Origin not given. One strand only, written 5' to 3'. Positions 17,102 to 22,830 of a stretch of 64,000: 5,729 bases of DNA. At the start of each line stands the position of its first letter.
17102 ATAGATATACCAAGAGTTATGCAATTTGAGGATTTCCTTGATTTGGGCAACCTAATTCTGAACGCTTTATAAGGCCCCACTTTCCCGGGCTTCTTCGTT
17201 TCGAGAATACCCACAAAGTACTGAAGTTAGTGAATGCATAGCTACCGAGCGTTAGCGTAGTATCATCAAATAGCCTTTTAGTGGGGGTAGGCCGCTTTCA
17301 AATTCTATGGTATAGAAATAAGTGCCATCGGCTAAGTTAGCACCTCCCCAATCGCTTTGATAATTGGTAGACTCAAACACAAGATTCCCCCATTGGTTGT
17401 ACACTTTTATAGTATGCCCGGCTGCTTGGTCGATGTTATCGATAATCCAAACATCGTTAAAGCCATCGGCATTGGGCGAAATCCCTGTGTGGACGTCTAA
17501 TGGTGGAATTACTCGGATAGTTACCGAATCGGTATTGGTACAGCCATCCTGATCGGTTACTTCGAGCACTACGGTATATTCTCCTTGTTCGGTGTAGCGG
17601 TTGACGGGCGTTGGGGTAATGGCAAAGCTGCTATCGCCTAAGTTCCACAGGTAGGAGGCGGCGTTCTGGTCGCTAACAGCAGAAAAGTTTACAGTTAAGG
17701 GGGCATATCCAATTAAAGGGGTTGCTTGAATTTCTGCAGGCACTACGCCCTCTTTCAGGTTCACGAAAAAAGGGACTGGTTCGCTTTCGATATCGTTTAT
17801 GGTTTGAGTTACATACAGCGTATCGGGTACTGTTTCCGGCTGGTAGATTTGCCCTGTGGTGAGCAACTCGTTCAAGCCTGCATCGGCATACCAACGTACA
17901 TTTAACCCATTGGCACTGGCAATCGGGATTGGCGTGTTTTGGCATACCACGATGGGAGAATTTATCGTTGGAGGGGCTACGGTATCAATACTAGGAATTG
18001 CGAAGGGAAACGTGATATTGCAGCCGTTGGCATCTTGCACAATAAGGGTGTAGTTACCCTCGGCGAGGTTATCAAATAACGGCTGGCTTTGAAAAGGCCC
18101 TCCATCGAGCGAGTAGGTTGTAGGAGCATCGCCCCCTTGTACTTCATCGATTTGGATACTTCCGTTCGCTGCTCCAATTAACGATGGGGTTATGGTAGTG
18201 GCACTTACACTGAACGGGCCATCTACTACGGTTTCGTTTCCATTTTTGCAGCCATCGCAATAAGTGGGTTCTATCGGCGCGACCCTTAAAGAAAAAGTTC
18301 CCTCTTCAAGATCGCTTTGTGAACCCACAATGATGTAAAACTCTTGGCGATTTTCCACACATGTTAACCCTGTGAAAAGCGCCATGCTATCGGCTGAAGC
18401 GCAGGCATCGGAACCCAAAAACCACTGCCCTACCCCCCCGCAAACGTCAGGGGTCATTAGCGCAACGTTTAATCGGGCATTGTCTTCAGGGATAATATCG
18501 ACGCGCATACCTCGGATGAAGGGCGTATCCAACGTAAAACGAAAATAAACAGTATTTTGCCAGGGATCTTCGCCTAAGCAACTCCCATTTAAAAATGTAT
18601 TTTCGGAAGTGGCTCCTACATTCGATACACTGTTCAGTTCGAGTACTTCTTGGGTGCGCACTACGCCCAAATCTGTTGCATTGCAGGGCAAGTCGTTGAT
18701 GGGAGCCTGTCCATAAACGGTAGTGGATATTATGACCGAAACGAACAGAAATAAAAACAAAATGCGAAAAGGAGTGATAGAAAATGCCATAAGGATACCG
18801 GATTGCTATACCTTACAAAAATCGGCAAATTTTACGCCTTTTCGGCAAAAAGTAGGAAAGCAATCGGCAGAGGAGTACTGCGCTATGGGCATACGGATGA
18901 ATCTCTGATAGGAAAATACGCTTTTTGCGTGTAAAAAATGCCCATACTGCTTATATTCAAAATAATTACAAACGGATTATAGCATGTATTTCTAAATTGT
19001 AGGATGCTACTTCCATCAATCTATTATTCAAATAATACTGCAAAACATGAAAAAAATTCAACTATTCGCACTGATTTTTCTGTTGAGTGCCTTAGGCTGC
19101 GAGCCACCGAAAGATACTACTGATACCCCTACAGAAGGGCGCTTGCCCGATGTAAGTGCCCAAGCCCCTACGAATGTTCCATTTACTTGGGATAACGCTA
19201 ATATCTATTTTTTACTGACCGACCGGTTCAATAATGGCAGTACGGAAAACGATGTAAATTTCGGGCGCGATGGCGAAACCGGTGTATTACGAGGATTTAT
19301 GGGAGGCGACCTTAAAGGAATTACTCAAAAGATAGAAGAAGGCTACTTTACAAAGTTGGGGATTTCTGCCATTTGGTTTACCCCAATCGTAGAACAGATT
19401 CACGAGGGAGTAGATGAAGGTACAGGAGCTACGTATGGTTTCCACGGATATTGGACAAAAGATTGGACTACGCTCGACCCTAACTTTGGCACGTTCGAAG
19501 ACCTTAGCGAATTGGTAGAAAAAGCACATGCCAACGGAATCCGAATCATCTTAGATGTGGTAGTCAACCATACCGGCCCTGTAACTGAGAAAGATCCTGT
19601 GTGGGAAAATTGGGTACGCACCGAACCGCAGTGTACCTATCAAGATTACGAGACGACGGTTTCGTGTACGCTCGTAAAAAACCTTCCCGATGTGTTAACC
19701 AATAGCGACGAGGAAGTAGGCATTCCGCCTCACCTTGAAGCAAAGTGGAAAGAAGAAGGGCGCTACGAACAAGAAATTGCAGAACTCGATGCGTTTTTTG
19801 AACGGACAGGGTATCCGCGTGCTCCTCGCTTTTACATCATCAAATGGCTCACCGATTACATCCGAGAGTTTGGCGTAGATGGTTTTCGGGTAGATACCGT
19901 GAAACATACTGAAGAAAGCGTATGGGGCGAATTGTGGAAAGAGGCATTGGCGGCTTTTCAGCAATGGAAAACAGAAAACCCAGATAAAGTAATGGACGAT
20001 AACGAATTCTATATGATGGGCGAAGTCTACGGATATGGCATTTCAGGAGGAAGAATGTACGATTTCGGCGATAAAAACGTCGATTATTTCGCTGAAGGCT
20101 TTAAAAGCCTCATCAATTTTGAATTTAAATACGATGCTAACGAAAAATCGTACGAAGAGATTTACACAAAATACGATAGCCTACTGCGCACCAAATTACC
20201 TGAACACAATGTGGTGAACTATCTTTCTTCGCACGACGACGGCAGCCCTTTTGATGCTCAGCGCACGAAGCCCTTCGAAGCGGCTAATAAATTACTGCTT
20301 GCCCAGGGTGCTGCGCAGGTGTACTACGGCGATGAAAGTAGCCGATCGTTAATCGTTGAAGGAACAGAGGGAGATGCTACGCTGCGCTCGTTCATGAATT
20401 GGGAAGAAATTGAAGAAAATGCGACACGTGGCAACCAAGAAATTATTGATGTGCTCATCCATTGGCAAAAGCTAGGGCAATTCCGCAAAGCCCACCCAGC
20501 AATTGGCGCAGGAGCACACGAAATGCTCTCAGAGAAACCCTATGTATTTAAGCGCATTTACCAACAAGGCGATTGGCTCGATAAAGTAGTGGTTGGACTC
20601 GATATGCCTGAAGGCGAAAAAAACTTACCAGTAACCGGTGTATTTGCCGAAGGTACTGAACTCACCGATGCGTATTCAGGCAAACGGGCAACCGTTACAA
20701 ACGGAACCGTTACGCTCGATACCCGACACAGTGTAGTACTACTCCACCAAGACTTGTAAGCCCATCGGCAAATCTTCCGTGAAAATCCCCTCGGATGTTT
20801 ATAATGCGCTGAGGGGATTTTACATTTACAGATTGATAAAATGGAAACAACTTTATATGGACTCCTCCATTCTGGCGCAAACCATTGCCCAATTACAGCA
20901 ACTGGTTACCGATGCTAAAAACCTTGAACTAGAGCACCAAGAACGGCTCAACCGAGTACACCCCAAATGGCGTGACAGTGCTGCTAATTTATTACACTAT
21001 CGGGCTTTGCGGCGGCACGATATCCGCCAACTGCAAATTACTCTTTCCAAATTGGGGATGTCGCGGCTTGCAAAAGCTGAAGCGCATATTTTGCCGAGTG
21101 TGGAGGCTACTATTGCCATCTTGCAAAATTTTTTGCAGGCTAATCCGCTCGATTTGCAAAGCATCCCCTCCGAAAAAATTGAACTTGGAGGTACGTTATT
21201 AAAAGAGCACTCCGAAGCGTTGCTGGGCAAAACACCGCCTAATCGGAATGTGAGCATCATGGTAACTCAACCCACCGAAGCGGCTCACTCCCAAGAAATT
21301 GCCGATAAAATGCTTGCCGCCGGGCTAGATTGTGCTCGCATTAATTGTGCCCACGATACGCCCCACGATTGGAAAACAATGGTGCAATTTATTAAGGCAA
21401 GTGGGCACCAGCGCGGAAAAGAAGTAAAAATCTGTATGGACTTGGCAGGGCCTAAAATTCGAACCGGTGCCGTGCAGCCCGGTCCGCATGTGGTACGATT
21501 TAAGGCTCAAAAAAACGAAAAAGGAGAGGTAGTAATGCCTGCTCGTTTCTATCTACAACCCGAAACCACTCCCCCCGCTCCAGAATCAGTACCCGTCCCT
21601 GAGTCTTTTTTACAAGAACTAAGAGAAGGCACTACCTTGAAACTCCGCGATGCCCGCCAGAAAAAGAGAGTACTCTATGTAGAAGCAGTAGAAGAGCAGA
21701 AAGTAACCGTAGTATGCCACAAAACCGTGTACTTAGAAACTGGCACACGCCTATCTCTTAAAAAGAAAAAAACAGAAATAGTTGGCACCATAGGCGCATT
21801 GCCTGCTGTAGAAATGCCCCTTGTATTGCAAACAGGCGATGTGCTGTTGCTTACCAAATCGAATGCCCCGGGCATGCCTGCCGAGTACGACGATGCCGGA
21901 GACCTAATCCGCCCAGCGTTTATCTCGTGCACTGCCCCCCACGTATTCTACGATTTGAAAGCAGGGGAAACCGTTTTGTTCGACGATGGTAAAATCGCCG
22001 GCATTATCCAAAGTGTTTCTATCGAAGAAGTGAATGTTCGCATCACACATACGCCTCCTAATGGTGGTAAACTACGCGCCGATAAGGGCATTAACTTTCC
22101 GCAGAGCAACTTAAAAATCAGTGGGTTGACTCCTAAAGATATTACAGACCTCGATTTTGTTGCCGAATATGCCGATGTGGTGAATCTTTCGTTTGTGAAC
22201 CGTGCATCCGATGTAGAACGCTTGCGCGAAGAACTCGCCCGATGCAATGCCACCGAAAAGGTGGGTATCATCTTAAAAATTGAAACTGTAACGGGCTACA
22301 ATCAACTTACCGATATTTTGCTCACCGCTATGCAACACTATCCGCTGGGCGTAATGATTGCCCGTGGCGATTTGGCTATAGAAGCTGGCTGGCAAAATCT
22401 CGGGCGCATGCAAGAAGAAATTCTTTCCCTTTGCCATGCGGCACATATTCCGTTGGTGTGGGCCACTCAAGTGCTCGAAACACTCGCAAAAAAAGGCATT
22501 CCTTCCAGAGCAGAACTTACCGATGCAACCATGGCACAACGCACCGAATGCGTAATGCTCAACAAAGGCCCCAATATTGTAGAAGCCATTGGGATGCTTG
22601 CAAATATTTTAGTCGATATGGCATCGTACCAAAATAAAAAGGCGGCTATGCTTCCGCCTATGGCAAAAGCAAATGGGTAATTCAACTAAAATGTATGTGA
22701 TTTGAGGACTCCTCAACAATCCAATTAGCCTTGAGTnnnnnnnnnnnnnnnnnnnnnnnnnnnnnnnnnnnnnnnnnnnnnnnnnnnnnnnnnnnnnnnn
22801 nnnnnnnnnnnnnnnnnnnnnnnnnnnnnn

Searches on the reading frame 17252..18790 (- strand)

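Call 53: search_protein_families(library=pfam, proteins=[window:17252-18790:-], max_evalue=0.00001)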
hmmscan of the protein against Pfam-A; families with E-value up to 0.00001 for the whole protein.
window:17252-18790:- (512 aa): 3 families
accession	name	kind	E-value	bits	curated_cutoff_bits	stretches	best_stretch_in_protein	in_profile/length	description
PF13585.12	CHU_C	-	6.1e-22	78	27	1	432-510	2-86/86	CHU_C Type IX secretion signal domain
PF18911.6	PKD_4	-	1.4e-13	51.1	27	1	364-427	21-85/85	PKD domain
PF00801.26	PKD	-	5.2e-09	36.4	23.5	1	353-421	3-75/80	PKD domain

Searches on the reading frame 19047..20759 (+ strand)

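Call 53: search_protein_families(library=pfam, proteins=[window:19047-20759:+], max_evalue=0.00001)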
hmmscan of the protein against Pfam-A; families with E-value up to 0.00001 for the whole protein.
window:19047-20759:+ (570 aa): 1 family
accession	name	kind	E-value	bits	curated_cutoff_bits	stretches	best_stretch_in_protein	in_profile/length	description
PF00128.31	Alpha-amylase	-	2.6e-39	136.2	22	1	55-435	1-358/446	Alpha amylase, catalytic domain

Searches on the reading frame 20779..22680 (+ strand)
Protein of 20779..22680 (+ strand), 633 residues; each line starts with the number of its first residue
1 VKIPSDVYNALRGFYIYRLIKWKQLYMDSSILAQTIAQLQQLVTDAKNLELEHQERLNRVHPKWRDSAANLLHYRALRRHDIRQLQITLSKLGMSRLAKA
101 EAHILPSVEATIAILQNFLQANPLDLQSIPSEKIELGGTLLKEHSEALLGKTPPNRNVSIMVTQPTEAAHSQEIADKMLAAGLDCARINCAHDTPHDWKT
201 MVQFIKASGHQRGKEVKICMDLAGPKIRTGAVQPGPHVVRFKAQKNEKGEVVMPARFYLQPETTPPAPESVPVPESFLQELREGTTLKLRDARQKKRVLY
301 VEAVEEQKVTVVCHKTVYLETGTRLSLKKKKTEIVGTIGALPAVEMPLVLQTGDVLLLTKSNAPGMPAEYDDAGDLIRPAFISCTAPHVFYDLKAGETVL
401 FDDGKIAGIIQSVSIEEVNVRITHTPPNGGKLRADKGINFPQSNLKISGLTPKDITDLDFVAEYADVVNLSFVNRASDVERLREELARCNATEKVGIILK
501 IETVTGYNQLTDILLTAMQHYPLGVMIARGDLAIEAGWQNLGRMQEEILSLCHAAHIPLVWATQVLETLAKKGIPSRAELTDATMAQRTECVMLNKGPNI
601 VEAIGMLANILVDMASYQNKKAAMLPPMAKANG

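Call 53: search_protein_families(library=pfam, proteins=[window:20779-22680:+], max_evalue=0.00001)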
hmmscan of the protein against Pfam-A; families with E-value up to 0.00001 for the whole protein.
window:20779-22680:+ (633 aa): 1 family
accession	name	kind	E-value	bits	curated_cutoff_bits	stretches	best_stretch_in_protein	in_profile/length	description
PF00224.27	PK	-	6.3e-49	167.3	30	2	380-595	107-315/328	Pyruvate kinase, barrel domain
